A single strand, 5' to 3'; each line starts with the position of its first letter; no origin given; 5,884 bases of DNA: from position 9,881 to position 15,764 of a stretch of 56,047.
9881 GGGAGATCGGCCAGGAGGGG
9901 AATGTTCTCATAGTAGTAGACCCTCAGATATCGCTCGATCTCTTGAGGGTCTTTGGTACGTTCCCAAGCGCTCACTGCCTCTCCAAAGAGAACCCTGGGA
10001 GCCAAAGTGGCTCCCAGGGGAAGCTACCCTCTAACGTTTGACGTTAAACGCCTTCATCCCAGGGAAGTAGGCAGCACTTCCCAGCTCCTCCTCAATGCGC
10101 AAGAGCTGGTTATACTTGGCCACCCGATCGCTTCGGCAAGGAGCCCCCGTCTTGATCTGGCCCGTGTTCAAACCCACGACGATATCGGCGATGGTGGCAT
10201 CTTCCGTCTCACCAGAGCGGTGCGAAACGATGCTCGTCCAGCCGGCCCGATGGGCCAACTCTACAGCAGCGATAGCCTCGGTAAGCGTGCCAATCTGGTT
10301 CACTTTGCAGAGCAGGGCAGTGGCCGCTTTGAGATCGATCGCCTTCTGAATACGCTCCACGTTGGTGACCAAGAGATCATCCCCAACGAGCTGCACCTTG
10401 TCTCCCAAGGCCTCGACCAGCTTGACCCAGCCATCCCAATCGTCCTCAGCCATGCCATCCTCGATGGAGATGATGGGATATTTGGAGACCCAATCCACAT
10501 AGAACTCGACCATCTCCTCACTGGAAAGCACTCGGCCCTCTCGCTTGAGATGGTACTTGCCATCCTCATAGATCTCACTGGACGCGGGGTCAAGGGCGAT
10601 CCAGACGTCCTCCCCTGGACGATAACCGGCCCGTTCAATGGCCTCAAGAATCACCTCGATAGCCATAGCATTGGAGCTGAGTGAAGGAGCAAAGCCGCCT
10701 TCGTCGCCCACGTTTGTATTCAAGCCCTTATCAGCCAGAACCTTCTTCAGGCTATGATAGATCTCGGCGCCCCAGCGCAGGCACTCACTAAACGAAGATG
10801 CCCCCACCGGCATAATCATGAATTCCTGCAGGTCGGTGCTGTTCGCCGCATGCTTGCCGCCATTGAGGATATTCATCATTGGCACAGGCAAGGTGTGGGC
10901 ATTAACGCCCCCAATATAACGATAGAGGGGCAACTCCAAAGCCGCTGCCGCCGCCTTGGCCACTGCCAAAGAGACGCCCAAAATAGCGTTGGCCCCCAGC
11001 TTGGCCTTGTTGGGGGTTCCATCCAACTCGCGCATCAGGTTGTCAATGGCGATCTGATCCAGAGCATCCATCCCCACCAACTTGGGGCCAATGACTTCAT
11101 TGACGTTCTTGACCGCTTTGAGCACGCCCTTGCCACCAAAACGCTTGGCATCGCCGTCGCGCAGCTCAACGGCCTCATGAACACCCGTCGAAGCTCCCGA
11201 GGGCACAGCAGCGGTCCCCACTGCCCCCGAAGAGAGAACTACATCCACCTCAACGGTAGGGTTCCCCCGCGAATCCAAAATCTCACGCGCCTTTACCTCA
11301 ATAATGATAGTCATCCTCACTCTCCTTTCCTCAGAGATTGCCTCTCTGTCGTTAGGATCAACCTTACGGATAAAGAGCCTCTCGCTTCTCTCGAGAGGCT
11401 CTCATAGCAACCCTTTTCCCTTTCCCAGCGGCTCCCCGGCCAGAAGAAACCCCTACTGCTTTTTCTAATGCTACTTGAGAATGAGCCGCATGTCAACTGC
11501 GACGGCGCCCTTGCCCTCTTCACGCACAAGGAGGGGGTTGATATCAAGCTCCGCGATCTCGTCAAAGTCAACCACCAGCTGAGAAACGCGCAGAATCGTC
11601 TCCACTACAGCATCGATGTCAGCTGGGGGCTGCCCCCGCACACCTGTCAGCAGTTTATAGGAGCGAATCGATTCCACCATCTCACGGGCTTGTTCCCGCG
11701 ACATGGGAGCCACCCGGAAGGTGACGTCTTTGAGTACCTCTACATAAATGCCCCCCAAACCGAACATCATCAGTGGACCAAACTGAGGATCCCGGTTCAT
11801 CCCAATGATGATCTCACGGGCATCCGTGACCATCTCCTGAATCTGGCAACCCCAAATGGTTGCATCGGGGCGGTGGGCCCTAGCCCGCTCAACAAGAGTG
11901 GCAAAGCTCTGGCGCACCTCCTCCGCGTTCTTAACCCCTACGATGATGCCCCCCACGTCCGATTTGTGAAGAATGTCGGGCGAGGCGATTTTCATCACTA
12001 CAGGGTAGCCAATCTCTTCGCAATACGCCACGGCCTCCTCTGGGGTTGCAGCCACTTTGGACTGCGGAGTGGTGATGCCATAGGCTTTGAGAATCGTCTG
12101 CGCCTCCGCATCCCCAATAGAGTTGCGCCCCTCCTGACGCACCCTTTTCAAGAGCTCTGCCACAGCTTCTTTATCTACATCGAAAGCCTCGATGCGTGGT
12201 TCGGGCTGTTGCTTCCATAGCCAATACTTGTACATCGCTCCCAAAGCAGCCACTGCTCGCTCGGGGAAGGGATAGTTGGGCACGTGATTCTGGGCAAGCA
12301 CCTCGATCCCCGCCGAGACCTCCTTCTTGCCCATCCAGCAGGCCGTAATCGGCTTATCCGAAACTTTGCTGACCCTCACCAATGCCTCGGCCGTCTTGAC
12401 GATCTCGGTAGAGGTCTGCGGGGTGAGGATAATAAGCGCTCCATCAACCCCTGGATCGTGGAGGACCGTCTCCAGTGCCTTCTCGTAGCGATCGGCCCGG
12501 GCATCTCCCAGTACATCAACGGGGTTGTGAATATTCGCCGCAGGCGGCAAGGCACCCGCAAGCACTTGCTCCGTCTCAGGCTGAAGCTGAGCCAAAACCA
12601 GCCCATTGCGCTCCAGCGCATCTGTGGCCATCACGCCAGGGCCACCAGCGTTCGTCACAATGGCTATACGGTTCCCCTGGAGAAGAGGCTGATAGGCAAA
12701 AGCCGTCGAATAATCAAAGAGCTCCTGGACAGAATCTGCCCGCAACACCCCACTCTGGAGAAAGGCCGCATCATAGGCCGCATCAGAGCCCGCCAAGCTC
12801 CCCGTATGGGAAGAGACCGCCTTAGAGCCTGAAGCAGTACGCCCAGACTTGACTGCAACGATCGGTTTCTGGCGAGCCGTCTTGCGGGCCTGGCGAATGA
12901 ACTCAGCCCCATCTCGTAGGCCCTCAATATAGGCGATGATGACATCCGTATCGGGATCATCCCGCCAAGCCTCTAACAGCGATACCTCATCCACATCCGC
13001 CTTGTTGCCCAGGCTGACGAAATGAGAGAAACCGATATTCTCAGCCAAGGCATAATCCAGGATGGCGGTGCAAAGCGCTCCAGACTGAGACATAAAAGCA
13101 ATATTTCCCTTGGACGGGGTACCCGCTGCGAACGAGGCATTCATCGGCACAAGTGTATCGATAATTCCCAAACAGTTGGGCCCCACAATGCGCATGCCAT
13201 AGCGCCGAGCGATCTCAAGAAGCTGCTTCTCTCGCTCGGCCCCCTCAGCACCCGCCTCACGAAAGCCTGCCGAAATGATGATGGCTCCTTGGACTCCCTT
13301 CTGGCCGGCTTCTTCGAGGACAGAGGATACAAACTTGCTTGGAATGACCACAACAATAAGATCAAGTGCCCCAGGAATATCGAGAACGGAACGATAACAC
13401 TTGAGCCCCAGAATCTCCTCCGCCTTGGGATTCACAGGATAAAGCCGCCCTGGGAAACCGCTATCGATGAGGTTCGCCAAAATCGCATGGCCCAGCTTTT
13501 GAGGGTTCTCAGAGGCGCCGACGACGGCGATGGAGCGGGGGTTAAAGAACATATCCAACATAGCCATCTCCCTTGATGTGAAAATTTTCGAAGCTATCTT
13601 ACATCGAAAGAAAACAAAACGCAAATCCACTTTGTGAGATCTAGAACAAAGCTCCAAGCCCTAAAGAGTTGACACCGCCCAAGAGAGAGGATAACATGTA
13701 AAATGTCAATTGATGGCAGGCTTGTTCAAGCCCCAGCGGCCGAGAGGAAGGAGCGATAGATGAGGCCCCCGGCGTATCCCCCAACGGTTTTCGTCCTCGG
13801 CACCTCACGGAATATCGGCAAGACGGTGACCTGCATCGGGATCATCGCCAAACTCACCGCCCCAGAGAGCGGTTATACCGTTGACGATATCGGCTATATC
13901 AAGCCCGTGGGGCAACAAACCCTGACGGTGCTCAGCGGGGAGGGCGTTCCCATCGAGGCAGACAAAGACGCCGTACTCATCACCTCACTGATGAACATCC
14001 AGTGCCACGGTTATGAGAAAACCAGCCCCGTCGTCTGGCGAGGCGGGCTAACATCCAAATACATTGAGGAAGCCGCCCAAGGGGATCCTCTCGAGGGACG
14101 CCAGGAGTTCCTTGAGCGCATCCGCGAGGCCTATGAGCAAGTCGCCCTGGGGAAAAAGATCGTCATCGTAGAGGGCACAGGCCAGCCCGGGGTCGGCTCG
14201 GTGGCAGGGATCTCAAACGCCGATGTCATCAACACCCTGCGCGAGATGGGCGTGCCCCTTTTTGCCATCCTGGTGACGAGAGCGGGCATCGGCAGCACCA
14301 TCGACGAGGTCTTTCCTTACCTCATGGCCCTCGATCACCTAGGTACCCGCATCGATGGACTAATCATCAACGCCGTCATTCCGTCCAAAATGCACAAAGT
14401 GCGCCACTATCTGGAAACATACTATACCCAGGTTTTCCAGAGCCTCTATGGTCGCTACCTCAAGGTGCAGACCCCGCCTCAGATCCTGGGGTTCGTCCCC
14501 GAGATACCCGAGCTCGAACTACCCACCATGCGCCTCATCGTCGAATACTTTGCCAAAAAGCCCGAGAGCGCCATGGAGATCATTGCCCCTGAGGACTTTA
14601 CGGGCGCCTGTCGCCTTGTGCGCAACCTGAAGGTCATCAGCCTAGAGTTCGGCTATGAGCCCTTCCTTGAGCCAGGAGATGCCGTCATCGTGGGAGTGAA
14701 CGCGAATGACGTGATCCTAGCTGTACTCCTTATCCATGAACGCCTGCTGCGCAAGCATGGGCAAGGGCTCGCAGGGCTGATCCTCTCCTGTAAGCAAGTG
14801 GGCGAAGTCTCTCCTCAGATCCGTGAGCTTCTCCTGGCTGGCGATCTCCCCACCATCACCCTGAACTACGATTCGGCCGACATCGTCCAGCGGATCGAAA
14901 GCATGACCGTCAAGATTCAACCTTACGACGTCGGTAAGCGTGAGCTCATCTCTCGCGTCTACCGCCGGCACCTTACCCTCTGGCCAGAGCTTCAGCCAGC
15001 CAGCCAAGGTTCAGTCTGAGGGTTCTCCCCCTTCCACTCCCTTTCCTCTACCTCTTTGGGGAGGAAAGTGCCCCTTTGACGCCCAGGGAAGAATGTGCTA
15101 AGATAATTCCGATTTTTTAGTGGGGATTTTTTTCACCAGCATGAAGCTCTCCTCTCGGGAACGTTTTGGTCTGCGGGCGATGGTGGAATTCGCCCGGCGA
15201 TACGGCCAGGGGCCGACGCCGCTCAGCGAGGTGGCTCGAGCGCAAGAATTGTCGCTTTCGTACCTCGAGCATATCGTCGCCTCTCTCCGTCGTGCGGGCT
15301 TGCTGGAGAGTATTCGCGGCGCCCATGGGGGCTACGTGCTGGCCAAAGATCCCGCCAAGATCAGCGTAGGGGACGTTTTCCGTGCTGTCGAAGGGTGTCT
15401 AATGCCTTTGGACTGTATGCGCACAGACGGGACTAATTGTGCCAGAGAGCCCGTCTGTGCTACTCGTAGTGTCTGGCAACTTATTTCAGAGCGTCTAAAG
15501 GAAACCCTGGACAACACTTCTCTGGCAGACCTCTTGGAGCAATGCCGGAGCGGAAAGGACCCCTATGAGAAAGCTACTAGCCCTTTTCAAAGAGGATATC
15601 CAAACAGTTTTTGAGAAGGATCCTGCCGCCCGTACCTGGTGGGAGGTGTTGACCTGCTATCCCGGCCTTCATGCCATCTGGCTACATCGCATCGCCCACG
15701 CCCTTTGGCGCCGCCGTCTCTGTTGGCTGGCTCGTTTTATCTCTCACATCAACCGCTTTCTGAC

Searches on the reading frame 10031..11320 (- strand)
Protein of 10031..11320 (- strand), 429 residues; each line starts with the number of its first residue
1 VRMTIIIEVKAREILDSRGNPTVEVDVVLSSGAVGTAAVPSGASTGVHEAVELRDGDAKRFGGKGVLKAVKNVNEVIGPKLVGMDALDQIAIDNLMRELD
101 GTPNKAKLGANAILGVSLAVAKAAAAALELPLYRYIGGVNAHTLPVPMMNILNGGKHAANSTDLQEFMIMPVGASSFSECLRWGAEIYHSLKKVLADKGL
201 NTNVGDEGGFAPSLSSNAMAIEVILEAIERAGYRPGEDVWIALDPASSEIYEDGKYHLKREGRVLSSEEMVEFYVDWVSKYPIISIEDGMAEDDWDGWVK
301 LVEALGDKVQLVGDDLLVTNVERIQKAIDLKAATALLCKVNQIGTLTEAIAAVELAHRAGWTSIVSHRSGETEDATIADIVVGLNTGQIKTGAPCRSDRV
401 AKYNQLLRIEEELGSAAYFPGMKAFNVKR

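Call 31: search_protein_families(library=pfam, proteins=[window:10031-11320:-], max_evalue=0.000001)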
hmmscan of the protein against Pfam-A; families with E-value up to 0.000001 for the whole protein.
window:10031-11320:- (429 aa): 2 families
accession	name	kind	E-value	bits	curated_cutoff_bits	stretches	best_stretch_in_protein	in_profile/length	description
PF00113.28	Enolase_C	-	9.9e-134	445.7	21.5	1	142-425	2-293/296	Enolase, C-terminal TIM barrel domain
PF03952.21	Enolase_N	-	2.1e-62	209.6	35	1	6-136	1-131/131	Enolase, N-terminal domain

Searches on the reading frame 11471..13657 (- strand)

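Call 31: search_protein_families(library=pfam, proteins=[window:11471-13657:-], max_evalue=0.000001)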
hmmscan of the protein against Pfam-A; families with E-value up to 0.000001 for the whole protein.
window:11471-13657:- (728 aa): 5 families
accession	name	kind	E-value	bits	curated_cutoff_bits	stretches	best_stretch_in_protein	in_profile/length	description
PF13549.11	ATP-grasp_5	-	3.5e-90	301.6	27.6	1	506-727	2-221/221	ATP-grasp domain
PF13607.11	Succ_CoA_lig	-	1.8e-56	190.2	27.4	1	183-320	1-138/138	Succinyl-CoA ligase like flavodoxin domain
PF13380.12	CoA_binding_2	-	3.1e-31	108.7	22.8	1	41-166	1-114/116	CoA binding domain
PF19045.5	Ligase_CoA_2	-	3e-17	63.5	23.7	1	332-478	2-154/162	Ligase-CoA domain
PF02629.25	CoA_binding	-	1.2e-13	52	22.3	1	40-131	3-97/97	CoA binding domain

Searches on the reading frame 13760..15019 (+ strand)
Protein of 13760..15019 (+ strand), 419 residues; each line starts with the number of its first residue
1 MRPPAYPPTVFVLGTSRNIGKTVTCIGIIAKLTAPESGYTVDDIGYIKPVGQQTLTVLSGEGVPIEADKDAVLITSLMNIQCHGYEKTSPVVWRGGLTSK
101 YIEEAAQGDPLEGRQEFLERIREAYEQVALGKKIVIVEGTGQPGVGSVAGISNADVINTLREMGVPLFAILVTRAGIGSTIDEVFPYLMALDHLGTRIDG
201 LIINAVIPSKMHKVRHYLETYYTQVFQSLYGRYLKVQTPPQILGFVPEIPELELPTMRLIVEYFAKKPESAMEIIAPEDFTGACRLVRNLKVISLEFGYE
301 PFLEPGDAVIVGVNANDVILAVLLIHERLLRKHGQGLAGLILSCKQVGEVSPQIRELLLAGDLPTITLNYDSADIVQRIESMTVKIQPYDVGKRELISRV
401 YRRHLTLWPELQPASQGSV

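Call 61: search_protein_families(library=pfam, proteins=[window:13760-15019:+], max_evalue=0.000001)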
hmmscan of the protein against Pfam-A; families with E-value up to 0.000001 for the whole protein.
window:13760-15019:+ (419 aa): 1 family
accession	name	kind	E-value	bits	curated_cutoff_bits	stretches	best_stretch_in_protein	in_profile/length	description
PF13500.12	AAA_26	-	2.1e-16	60.8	27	1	9-253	2-195/198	AAA domain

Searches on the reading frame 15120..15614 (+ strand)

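Call 61: search_protein_families(library=pfam, proteins=[window:15120-15614:+], max_evalue=0.000001)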
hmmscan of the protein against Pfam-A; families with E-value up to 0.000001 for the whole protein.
window:15120-15614:+ (164 aa): 1 family
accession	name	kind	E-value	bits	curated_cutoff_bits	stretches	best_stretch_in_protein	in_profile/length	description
PF02082.26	Rrf2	-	9e-39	133.1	30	1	10-140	1-131/132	Iron-dependent Transcriptional regulator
